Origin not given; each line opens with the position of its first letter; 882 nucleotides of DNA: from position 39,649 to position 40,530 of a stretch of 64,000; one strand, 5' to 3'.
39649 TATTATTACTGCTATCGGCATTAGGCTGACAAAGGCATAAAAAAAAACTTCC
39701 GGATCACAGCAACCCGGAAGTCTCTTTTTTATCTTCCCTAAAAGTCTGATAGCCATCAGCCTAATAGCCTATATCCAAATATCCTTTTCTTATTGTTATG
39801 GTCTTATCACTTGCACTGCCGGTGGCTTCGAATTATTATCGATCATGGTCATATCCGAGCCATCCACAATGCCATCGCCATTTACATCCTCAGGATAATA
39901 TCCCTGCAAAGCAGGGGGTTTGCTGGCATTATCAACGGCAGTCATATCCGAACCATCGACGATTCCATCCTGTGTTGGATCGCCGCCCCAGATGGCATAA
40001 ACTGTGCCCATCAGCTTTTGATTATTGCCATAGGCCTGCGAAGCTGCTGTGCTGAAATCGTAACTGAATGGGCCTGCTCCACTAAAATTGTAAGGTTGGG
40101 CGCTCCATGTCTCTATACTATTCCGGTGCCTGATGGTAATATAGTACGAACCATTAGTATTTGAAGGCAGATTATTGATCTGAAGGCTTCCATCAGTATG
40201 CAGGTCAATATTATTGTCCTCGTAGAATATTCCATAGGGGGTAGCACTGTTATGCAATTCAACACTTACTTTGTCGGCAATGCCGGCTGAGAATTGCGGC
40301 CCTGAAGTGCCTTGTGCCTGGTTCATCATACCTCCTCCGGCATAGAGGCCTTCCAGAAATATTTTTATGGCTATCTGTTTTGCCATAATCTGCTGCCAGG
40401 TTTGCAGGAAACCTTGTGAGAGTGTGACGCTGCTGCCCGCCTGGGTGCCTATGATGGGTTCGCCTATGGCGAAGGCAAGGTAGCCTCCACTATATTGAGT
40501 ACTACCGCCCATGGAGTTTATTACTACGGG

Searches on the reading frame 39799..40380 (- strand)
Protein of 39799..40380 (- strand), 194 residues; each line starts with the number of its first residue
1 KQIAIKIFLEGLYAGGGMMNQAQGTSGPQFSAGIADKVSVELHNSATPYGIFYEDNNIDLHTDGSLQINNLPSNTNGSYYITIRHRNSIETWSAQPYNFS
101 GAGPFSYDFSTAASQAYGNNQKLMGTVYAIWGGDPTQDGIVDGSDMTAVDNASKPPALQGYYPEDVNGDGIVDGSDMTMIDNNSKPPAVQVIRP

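Call 11: find_homologous_proteins(query=window:39799-40380:-)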
Query seq(194 aa) (194 aa): 220 proteins with E <= 0.001 among 424 candidates; the best 120 are listed.
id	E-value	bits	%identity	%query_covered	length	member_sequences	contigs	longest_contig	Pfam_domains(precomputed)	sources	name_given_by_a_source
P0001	2.5e-125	434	100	100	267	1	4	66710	PF00404.25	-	-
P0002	3.7e-115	401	90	100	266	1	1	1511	PF00404.25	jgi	jgi:hypothetical protein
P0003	8.7e-97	341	86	90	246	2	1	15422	-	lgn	-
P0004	9.5e-82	292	74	94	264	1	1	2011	PF00404.25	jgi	jgi:hypothetical protein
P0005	1.8e-80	287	65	99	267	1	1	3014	PF00404.25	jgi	jgi:hypothetical protein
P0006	1.4e-79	285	66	100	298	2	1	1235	-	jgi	jgi:hypothetical protein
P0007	1.3e-73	265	63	100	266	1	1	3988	PF00404.25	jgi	jgi:hypothetical protein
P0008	1.9e-73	265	64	100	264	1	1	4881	-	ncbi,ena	-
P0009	1.9e-73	265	69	95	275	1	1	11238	-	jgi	jgi:hypothetical protein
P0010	1.5e-72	262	63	99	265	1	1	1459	PF00404.25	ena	-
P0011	2.3e-70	255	67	87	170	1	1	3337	PF00404.25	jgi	jgi:hypothetical protein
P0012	2.8e-70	254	60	100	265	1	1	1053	-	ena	-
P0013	2.6e-69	251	62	99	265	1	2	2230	-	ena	-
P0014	6.0e-69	250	59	100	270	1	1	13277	-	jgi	jgi:hypothetical protein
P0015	4.5e-68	247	60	100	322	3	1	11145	-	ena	-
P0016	9.8e-68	246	66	91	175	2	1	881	PF00404.25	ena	-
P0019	3.2e-65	238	63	91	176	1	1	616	PF00404.25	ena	-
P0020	4.8e-65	237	59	95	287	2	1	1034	PF00404.25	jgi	jgi:hypothetical protein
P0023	1.5e-63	232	56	100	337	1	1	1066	PF00404.25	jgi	jgi:hypothetical protein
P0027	2.4e-60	222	64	87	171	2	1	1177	PF00404.25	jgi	jgi:hypothetical protein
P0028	1.4e-59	219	54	95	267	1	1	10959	PF00404.25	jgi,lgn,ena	-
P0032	7.3e-59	217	58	91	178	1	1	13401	PF00404.25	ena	-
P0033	3.7e-58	215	59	92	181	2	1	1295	PF00404.25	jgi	-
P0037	5.3e-56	208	57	91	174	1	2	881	PF00404.25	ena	-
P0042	2.9e-54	202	53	100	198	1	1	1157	PF00404.25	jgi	jgi:hypothetical protein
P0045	2.0e-53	199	53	100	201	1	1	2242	PF00404.25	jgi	jgi:hypothetical protein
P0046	5.1e-53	198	51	100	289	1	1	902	PF00404.25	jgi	jgi:hypothetical protein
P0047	9.5e-53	197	55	91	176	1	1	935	PF00404.25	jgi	-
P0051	2.1e-51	193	61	84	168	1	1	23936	PF00404.25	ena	-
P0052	2.2e-51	193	57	86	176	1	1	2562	PF00404.25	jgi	jgi:hypothetical protein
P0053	1.5e-50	190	55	91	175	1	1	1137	PF00404.25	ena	-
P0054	1.6e-50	190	55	91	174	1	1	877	PF00404.25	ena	-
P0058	1.6e-49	186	53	100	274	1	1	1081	PF00404.25,PF25470.2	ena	-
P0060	1.2e-48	184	55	92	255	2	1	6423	PF00404.25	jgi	jgi:hypothetical protein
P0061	1.8e-48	183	58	79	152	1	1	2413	PF00404.25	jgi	jgi:hypothetical protein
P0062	2.8e-48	182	52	99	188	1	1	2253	PF00404.25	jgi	jgi:hypothetical protein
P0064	9.9e-48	181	50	100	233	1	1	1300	PF00404.25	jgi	jgi:hypothetical protein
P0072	5.4e-45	172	46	98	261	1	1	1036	PF19190.7,PF00404.25,PF13004.14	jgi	jgi:hypothetical protein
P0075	1.1e-44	171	48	94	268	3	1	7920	PF00404.25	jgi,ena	jgi:hypothetical protein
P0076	1.4e-44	170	65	68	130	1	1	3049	PF00404.25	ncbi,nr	ncbi:MAG: hypothetical protein KBF31_06190, partial [Chitinophagales bacterium]|nr:hypothetical prot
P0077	1.7e-44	170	64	66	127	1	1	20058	PF00404.25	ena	-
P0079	5.5e-44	168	48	94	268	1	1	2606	PF00404.25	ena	-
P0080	1.0e-43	168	47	95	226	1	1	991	PF00404.25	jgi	jgi:hypothetical protein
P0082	2.6e-43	166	47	100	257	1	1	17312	PF00404.25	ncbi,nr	ncbi:hypothetical protein HXX01_00550 [Candidatus Nomurabacteria bacterium]|nr:hypothetical protein 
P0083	4.8e-43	165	50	95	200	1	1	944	PF00404.25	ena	-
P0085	6.2e-43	165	47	89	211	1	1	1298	PF00404.25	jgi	jgi:hypothetical protein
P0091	6.4e-42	162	48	94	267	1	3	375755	PF00404.25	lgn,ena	-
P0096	2.1e-41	160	49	86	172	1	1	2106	PF00404.25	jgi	-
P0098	3.8e-41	159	47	94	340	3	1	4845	PF00963.25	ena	-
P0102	1.5e-40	157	48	95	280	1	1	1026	PF00404.25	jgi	jgi:hypothetical protein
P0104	3.2e-40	156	49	92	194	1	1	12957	PF00404.25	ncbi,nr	ncbi:MAG: hypothetical protein PHW35_13550, partial [Lentimicrobiaceae bacterium]|nr:hypothetical pr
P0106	5.4e-40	155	45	100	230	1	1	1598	PF00404.25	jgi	jgi:hypothetical protein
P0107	1.0e-39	155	56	66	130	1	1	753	PF00404.25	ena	-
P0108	1.0e-39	155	45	94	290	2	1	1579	PF00404.25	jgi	jgi:hypothetical protein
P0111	4.1e-39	153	46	98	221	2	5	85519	PF00404.25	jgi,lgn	-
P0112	5.7e-39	152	49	94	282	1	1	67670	PF00404.25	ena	-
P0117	3.9e-38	149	44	95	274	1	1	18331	PF00404.25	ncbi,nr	ncbi:MAG: hypothetical protein IPH45_20400 [Bacteroidales bacterium]|nr:hypothetical protein [Bacter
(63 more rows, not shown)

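Call 18: search_solved_structures(query=A1, max_evalue=1, show_alignments=3)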
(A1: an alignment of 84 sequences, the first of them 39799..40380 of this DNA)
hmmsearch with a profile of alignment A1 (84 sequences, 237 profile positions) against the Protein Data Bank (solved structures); distinct sequences matched with E-value up to 1: 27.
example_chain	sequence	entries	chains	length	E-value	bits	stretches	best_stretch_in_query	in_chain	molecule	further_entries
8zvk_A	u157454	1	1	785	0.00035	23.1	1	178-224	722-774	AaBgIC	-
6kg9_A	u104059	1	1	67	0.00035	23.1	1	178-222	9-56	And cellulose-binding endoglucanase family 9 CelL ortholog dockerin domain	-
5lxv_B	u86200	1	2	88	0.00035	23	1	177-223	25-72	Carbohydrate-binding protein WP_009985128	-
4fl4_A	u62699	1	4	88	0.00054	22.4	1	177-226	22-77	Glycoside hydrolase family 9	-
2vn6_B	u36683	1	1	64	0.00086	21.8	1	175-226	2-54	ENDOGLUCANASE A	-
6kge_D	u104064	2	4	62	0.0011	21.4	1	178-222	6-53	And cellulose-binding endoglucanase family 9 CelL ortholog dockerin domain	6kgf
2vn5_B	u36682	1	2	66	0.0012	21.2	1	175-226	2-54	ENDOGLUCANASE A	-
6kgc_B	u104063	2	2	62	0.0013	21.2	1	178-222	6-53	And cellulose-binding endoglucanase family 9 CelL ortholog dockerin domain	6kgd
1ohz_B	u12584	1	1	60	0.012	18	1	209-232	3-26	ENDO-1,4-BETA-XYLANASE Y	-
4cj0_A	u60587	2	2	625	0.013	17.9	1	176-225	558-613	ENDOGLUCANASE D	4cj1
3ul4_B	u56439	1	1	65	0.013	17.9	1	175-222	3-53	Cellulosome enzyme, dockerin type I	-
1clc_A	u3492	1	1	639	0.013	17.8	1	176-225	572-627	ENDOGLUCANASE CELD; EC: 3.2.1.4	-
2ccl_B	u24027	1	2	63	0.017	17.5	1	208-232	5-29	ENDO-1,4-BETA-XYLANASE Y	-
8x39_A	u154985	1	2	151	0.023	17.1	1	174-226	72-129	Serine protease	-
8x3a_A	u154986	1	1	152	0.024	17.1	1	174-226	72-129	Serine protease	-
3kcp_A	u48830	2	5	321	0.074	15.4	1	171-225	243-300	Cellulosomal-scaffolding protein A | Cellulosome anchoring protein cohesin region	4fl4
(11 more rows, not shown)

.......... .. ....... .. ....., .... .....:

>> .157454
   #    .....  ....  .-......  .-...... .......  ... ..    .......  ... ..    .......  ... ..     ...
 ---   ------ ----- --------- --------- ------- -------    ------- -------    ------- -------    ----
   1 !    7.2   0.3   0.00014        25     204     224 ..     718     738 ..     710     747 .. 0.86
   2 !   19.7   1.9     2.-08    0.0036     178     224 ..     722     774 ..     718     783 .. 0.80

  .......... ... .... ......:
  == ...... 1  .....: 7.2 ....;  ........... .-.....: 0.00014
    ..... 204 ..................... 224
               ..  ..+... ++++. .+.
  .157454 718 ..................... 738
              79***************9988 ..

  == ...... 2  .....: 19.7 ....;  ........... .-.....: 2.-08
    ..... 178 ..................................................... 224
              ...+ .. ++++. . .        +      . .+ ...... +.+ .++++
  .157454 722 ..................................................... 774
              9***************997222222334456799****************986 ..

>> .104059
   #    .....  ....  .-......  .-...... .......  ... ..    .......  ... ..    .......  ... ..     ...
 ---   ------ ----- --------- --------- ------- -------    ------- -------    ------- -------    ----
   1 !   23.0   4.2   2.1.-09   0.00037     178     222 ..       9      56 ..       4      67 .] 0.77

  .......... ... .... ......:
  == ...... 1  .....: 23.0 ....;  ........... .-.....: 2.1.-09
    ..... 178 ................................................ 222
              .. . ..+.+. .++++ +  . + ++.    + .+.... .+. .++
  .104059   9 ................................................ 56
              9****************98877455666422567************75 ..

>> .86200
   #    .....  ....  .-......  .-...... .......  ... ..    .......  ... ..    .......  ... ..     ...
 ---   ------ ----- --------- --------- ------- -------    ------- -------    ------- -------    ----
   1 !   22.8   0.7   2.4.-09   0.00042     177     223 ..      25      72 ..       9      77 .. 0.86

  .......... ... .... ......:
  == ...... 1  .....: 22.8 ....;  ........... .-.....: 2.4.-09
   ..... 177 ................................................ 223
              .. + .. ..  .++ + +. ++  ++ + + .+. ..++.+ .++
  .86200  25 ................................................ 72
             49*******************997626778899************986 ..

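Call 19: find_related_loci(query=A1, collection=genome_contigs, flank=6000)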
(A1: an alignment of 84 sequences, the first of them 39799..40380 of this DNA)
Query A1 (194 aa) in genome_contigs; peptide patterns used: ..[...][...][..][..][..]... (x = any residue, [..] = any of these).
596 stretches matched a pattern (row limit reached: there are more); 595 encode a relative of the query (tblastn E <= 1e-3); the best 80 are kept; 79 distinct loci.
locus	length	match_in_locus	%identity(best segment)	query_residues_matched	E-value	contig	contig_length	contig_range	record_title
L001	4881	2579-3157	63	1-194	5e-80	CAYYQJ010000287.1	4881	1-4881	MAG TPA_asm: uncultured Bacteroidales bacterium isolate binchicken_co2_385 genome assembly, contig: NODE_19122_length_48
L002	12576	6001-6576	60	1-194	2e-74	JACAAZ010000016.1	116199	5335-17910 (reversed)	MAG: Bacteroidetes bacterium isolate Cfx3-02 MAG02_16, whole genome shotgun sequence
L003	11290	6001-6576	57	1-194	2e-70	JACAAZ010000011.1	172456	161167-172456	MAG: Bacteroidetes bacterium isolate Cfx3-02 MAG02_11, whole genome shotgun sequence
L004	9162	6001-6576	57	1-192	9e-69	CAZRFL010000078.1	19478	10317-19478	MAG TPA_asm: uncultured Bacteroidales bacterium isolate SRP272421_co1_615 genome assembly, contig: NODE_7592_length_1947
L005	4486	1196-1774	56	1-194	5e-68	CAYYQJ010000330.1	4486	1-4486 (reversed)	MAG TPA_asm: uncultured Bacteroidales bacterium isolate binchicken_co2_385 genome assembly, contig: NODE_22291_length_44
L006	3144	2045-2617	57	3-194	5e-68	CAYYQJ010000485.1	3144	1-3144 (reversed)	MAG TPA_asm: uncultured Bacteroidales bacterium isolate binchicken_co2_385 genome assembly, contig: NODE_42542_length_31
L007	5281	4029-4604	55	1-194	1e-66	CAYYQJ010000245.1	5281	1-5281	MAG TPA_asm: uncultured Bacteroidales bacterium isolate binchicken_co2_385 genome assembly, contig: NODE_16599_length_52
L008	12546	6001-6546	56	1-183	2e-65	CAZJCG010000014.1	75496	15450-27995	MAG TPA_asm: uncultured Lentimicrobiaceae bacterium isolate SRP167436_co1_356 genome assembly, contig: NODE_336_length_7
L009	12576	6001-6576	52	1-194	2e-65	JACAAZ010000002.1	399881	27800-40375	MAG: Bacteroidetes bacterium isolate Cfx3-02 MAG02_2, whole genome shotgun sequence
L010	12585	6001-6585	52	1-194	6e-64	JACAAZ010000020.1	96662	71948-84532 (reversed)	MAG: Bacteroidetes bacterium isolate Cfx3-02 MAG02_20, whole genome shotgun sequence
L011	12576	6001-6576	54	1-194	9e-63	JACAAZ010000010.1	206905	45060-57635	MAG: Bacteroidetes bacterium isolate Cfx3-02 MAG02_10, whole genome shotgun sequence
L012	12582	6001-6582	56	1-194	1e-62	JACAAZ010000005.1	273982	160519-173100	MAG: Bacteroidetes bacterium isolate Cfx3-02 MAG02_5, whole genome shotgun sequence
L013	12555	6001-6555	59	1-185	3e-62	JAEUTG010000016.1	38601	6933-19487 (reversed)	MAG: Bacteroidales bacterium isolate new MAG-323 k141_1250407, whole genome shotgun sequence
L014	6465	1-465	61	38-194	2e-60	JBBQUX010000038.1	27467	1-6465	MAG: Bacteroidales bacterium isolate Co_metawrap_1956 Cmw_1956_k141_26660108_length_27467_cov_15.9978, whole genome shot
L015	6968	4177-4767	50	1-194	7e-60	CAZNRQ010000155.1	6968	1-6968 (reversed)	MAG TPA_asm: uncultured Bacteroidales bacterium isolate SRP142039_co2_135 genome assembly, contig: NODE_10859_length_696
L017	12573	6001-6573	51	1-194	6e-56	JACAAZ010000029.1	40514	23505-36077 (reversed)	MAG: Bacteroidetes bacterium isolate Cfx3-02 MAG02_29, whole genome shotgun sequence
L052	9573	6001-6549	46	1-184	3e-47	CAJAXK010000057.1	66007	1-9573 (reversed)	MAG: uncultured Bacteroidales bacterium isolate Loc080925-8-8m_bin-499 genome assembly, contig: bin-499:057/498, whole g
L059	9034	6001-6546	46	1-184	3e-47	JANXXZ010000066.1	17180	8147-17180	MAG: Bacteroidales bacterium isolate GL140_3_metabat_260_sub GL140_3_k141_3218590, whole genome shotgun sequence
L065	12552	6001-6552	48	1-185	7e-46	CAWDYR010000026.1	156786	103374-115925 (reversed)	MAG: uncultured Bacteroidales bacterium isolate MFD05674.bin.2.1 genome assembly, contig: contig_84742, whole genome sho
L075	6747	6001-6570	44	1-194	6e-45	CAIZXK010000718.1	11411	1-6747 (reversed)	MAG: uncultured Bacteroidales bacterium isolate Loc090721-8-6m_bin-0401 genome assembly, contig: bin-0401:718/779, whole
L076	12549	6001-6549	46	1-185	5e-45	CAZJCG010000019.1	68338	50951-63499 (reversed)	MAG TPA_asm: uncultured Lentimicrobiaceae bacterium isolate SRP167436_co1_356 genome assembly, contig: NODE_416_length_6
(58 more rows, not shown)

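Call 22: predict_structure(alignment_id=A1)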
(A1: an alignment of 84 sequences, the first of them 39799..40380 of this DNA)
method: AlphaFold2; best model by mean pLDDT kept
length: 194 residues; sequences in the alignment: 84
mean_pLDDT: 97.8   pTM: 0.92
mean pLDDT of the five models: 97.8, 97.8, 97.8, 97.7, 97.6
residues with pLDDT >= 90: 192; 70-90: 2; 50-70: 0; < 50: 0
segments of 3 or more residues with pLDDT < 50: none
pLDDT, mean of each block of 10 residues (from residue 1): 98 98 98 99 98 98 98 97 98 98 95 98 98 98 98 97 98 98 97 98
secondary structure, 60 per line:
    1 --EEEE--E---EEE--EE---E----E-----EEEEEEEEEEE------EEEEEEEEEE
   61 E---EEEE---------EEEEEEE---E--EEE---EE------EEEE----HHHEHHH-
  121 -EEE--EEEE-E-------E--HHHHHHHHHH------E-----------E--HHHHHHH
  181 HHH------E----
elements in order: E3-6 E13-15 E34-44 E51-61 E65-68 E78-84 E91-93 E105-108 E122-124 E127-130 H143-152 H174-183

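Call 24: fold_search(model_id=the predicted structure, library=pdb)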
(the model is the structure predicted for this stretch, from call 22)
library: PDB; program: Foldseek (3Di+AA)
matches with E <= 10: 1176; with E <= 0.001: 9
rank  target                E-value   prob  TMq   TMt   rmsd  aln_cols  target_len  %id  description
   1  4wi0_B                2.3e-06  1.00  0.52  0.63   5.1       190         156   16  Crystal structure of Coh3ScaB-XDoc_M2ScaA complex: A C-terminal interface mutant of type II Cohesin-X-Dockerin complex (released 2015-10-07)
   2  5m0y_B                3.1e-06  1.00  0.55  0.65   5.0       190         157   13  Crystal Structure of the CohScaA-XDocCipB type II complex from Clostridium thermocellum at 1.5Angstrom resolution (released 2017-09-06)
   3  4fl4_L                8.8e-06  1.00  0.53  0.35   5.3       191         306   16  Scaffoldin conformation and dynamics revealed by a ternary complex from the Clostridium thermocellum cellulosome (released 2012-06-27)
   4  4fl4_C                9.3e-06  1.00  0.53  0.35   5.0       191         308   17  Scaffoldin conformation and dynamics revealed by a ternary complex from the Clostridium thermocellum cellulosome (released 2012-06-27)
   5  2b59_B                9.3e-06  1.00  0.51  0.62   5.3       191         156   16  The type II cohesin dockerin complex (released 2005-10-11)
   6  4u3s_B                1.1e-05  1.00  0.52  0.62   5.0       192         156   14  Crystal structure of Coh3ScaB-XDoc_M1ScaA complex: A N-terminal interface mutant of type II Cohesin-X-Dockerin complex (released 2015-07-29)
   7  3kcp_A                1.3e-05  1.00  0.53  0.35   5.3       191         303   15  Crystal structure of interacting Clostridium thermocellum multimodular components (released 2010-02-09)
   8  5g5d_B                2.2e-05  1.00  0.54  0.66   5.0       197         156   17  Crystal Structure of the CohScaC2-XDocCipA type II complex from Clostridium thermocellum (released 2017-04-05)
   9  4fl4_I                2.5e-05  1.00  0.53  0.35   5.4       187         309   18  Scaffoldin conformation and dynamics revealed by a ternary complex from the Clostridium thermocellum cellulosome (released 2012-06-27)
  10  6yoa_A                7.6e-03  0.99  0.32  0.41   5.5       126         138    8  Lig v 1 structure and the inflammatory response to the Ole e 1 protein family (released 2020-05-13)
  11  4fxt_A                1.6e-02  0.90  0.26  0.26   5.5       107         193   13  Crystal structure of a DUF3823 family protein (BACOVA_02663) from Bacteroides ovatus ATCC 8483 at 2.77 A resolution (released 2012-07-25)
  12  6yoa_B                2.0e-02  0.87  0.29  0.38   7.2       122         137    8  Lig v 1 structure and the inflammatory response to the Ole e 1 protein family (released 2020-05-13)
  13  4fxt_C                2.3e-02  0.77  0.25  0.25   5.8       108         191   11  Crystal structure of a DUF3823 family protein (BACOVA_02663) from Bacteroides ovatus ATCC 8483 at 2.77 A resolution (released 2012-07-25)
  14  8aif_C                3.5e-02  0.85  0.24  0.36   6.0        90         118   17  TapA acts as specific chaperone in TasA non-amyloid filament formation (released 2023-04-12)
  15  1ijn_B                3.9e-02  0.82  0.27  0.41   5.9       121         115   12  Crystal structure of the transthyretin mutant TTR C10A/Y114C (released 2003-06-03)
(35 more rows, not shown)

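Call 41: search_protein_families(library=pfam, alignment_id=A2, max_evalue=0.001)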
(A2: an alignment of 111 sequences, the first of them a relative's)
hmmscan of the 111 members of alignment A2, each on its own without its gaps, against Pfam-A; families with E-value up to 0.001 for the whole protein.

A. member 1, L001:1770-2159:+ (130 aa): 1 family
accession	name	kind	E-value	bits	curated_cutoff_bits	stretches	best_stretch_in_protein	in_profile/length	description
PF02868.21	Peptidase_M4_C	-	1.9e-09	38.1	24.4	1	2-52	115-165/165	Thermolysin metallopeptidase, alpha-helical domain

B. families by the number of members that match (of 111 scanned): 72 families (the first 25 are shown)
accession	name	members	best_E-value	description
PF18962.6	Por_Secre_tail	23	1.4e-15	Secretion system C-terminal sorting domain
PF02518.31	HATPase_c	5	5.4e-30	Histidine kinase-, DNA gyrase B-, and HSP90-like ATPase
PF02684.21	LpxB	3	3.8e-26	Lipid-A-disaccharide synthetase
PF13679.12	Methyltransf_32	3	5.3e-10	Methyltransferase domain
PF13585.12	CHU_C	2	1e-22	CHU_C Type IX secretion signal domain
PF01594.21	AI-2E_transport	2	1.3e-16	AI-2E family transporter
PF03572.23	Peptidase_S41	2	1.3e-15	Peptidase family S41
PF18911.6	PKD_4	2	1.3e-12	PKD domain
PF13240.11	Zn_Ribbon_1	2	1.6e-08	zinc-ribbon domain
PF13860.13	FlgD_ig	2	1e-06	FlgD Ig-like domain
PF13248.11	Zn_ribbon_3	2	1.7e-06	zinc-ribbon domain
PF12773.13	DZR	2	4.6e-06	Double zinc ribbon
PF16657.11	Malt_amylase_C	2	1.4e-05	Maltogenic Amylase, C-terminal domain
PF11589.14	DUF3244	2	1.7e-05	Domain of unknown function (DUF3244)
PF23915.1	SusG_C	2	7.7e-05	Alpha-amylase SusG C-terminal domain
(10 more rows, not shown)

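Call 42: search_protein_families(library=pfam, alignment_id=A3, max_evalue=0.001)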
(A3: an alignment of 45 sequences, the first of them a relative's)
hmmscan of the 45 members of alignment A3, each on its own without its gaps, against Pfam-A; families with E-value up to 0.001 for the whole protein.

A. member 1, L055:6761-10009:+ (1083 aa): 3 families
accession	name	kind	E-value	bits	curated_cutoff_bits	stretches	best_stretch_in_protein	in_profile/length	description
PF00246.29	Peptidase_M14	-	2.7e-64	218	21.6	1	103-394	3-285/286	Zinc carboxypeptidase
PF13620.12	CarboxypepD_reg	-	1.3e-18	67.5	32.3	2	496-572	1-81/82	Carboxypeptidase regulatory-like domain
PF13715.12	CarbopepD_reg_2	-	6e-13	49.1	32.2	1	497-576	1-80/88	CarboxypepD_reg-like domain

B. families by the number of members that match (of 45 scanned): 55 families (the first 25 are shown)
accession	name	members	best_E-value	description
PF00404.24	Dockerin_1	19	7.9e-07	Dockerin type I domain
PF20009.4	GEVED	11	1.6e-57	GEVED domain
PF00041.27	fn3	7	6.9e-20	Fibronectin type III domain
PF18911.6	PKD_4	6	2.3e-31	PKD domain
PF00801.26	PKD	6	3.8e-27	PKD domain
PF00431.26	CUB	6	8.4e-10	CUB domain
PF19190.6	BACON_2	4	1.7e-48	Viral BACON domain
PF13004.13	BACON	4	6.2e-32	Putative binding domain, N-terminal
PF14873.11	BNR_assoc_N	3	5.9e-25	N-terminal domain of BNR-repeat neuraminidase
PF00629.30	MAM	3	4e-10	MAM domain, meprin/A5/mu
PF16656.11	Pur_ac_phosph_N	3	2.1e-05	Purple acid Phosphatase, N-terminal domain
PF00082.27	Peptidase_S8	2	3.3e-39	Subtilase family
PF20434.5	BD-FAE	2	1.1e-28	BD-FAE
PF00963.24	Cohesin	2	1.1e-14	Cohesin domain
PF07859.19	Abhydrolase_3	2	4.3e-14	alpha/beta hydrolase fold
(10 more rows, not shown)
